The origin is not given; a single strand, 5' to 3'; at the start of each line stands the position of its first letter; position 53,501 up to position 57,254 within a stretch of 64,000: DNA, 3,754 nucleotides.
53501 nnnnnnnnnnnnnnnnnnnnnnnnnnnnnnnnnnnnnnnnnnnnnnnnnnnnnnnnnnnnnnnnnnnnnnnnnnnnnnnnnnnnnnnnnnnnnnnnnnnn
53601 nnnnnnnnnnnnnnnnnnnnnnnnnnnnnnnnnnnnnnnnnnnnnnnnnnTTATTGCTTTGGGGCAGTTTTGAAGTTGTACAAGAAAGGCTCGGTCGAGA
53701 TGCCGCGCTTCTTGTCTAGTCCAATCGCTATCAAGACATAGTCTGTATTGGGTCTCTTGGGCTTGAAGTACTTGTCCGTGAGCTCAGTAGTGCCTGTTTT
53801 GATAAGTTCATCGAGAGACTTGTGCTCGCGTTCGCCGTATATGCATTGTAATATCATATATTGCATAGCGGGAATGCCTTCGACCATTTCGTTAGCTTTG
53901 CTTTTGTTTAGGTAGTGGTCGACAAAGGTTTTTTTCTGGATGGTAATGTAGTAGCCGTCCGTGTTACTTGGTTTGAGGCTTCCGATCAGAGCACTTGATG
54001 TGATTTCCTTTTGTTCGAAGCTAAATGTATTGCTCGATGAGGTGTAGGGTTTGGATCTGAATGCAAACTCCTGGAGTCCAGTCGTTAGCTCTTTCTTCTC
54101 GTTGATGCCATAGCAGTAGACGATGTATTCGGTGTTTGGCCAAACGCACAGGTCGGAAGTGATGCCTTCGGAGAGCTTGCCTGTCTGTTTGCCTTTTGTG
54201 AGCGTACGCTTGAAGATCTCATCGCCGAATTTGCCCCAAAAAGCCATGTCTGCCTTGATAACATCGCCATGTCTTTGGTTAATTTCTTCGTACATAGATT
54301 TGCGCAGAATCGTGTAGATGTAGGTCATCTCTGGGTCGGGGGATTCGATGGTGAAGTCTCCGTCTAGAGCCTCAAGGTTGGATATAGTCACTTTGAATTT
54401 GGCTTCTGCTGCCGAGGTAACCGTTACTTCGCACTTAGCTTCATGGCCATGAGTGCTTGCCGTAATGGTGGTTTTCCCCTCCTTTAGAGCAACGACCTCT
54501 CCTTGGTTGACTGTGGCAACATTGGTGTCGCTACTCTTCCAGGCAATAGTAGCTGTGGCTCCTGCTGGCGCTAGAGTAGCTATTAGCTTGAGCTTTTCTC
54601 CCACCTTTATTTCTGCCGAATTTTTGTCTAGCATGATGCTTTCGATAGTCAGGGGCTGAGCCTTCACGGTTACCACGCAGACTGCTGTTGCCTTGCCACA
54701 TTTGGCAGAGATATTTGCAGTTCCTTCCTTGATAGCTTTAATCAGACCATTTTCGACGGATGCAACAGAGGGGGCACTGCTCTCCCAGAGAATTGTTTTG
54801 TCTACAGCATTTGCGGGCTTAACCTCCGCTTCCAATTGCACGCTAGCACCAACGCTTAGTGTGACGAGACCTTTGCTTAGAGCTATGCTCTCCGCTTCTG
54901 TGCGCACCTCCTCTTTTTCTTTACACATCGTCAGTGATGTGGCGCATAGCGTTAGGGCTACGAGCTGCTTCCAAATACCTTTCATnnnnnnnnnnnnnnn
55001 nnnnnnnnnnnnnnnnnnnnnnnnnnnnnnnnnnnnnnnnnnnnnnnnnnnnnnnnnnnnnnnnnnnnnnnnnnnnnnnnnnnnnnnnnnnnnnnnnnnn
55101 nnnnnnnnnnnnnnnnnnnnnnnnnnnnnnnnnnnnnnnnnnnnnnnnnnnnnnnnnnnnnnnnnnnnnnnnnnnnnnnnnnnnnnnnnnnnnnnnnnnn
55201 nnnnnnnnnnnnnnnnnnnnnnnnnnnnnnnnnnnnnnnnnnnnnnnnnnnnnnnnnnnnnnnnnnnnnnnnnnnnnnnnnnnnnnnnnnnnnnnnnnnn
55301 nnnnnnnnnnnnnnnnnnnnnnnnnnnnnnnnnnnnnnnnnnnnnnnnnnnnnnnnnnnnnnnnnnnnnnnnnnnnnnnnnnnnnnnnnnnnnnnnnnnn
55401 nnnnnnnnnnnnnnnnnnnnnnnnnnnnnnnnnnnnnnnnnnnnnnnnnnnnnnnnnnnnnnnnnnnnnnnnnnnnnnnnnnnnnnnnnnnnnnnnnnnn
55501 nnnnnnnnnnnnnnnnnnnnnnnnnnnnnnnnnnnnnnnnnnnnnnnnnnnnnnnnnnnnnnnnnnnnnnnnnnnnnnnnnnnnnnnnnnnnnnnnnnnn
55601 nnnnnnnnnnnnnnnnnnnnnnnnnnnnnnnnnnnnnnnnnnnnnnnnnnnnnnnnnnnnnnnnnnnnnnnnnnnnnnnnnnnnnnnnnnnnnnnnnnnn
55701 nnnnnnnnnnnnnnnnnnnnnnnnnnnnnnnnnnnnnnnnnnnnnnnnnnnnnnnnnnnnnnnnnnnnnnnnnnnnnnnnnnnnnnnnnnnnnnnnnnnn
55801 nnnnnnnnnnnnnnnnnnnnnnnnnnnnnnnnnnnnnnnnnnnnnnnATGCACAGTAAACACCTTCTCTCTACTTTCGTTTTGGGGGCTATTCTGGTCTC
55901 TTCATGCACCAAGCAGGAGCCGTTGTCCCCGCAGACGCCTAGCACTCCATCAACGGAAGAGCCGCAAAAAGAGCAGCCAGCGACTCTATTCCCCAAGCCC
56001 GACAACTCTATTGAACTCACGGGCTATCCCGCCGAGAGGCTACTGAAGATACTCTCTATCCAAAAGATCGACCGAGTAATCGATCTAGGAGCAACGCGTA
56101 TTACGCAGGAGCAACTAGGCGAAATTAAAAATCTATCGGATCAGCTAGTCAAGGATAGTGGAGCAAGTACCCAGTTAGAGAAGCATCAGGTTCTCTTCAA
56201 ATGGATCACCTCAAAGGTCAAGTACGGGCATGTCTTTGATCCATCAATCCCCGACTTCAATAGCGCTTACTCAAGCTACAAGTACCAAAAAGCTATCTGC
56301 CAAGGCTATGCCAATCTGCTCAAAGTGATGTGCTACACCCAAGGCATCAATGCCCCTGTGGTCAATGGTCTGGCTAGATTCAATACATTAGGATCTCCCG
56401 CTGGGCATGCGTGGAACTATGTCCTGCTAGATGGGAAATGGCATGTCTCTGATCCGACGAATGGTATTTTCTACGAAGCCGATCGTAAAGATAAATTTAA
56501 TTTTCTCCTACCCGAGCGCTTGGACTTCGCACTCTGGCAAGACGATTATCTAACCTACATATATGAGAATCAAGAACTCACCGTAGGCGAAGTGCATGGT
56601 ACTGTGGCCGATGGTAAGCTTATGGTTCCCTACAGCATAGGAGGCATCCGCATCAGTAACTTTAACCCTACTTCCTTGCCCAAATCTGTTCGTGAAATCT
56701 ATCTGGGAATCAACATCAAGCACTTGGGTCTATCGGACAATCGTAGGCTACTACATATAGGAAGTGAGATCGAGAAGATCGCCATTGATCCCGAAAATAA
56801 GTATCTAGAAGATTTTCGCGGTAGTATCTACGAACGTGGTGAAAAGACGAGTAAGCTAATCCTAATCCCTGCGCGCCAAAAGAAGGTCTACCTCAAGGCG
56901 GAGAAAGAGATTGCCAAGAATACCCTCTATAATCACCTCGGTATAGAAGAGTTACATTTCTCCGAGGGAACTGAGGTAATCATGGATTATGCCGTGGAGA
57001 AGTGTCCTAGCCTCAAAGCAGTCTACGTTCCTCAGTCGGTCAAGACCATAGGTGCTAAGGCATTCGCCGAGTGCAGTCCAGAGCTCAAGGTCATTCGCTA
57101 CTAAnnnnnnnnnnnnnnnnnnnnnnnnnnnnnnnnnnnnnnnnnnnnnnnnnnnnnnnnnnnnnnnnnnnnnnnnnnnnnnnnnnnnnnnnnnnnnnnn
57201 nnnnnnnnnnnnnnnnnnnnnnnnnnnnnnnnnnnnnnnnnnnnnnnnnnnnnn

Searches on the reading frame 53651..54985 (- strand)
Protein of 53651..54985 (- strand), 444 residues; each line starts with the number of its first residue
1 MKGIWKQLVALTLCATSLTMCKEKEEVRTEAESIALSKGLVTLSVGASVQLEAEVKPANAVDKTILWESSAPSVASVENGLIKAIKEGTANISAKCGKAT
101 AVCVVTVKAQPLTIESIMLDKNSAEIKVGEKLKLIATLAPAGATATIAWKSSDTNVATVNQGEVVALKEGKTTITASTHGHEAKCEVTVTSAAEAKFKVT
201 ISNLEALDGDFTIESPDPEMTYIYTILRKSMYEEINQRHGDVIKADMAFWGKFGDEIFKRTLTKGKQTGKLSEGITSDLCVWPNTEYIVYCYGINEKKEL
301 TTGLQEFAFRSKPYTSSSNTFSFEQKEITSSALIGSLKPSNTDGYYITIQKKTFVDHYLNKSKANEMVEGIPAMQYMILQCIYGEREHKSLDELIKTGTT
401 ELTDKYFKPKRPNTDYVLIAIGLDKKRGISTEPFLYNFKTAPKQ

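Call 21: search_protein_families(library=pfam, proteins=[window:53651-54985:-])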
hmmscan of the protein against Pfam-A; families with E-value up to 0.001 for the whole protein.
window:53651-54985:- (444 aa): 3 families
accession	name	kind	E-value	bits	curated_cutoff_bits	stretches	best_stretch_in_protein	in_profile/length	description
PF02368.24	Big_2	-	3e-22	78.8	22.8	2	32-98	3-70/79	Bacterial Ig-like domain (group 2)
PF21461.3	HL_N-beta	-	8e-10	38.8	27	1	150-184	17-51/57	Hyaluronate lyase, N-terminal beta-sheet domain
PF22359.2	Big-like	-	1.1e-09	38.8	27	1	67-109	5-48/48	Bacterial Ig-like domain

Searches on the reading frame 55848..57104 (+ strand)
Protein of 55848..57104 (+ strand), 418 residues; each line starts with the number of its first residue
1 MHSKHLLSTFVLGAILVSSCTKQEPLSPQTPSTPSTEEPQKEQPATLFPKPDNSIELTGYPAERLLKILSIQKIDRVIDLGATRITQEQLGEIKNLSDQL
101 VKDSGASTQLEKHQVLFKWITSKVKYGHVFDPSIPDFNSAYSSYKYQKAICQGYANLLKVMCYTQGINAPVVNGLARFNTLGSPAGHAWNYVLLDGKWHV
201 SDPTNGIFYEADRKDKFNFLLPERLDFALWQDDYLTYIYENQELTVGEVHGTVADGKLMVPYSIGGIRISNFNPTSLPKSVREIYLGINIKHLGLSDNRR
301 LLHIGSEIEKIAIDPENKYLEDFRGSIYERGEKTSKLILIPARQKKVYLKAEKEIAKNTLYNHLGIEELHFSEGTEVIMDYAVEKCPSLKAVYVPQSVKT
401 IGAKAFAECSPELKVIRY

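Call 21: search_protein_families(library=pfam, proteins=[window:55848-57104:+])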
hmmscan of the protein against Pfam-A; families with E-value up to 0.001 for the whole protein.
window:55848-57104:+ (418 aa): 2 families
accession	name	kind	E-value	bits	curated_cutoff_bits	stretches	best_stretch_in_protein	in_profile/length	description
PF01841.26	Transglut_core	-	9.5e-12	45.6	23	1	104-203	9-108/108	Transglutaminase-like superfamily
PF13306.12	LRR_5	-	5.6e-08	33.2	27.7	1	354-410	2-57/127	BspA type Leucine rich repeat region (6 copies)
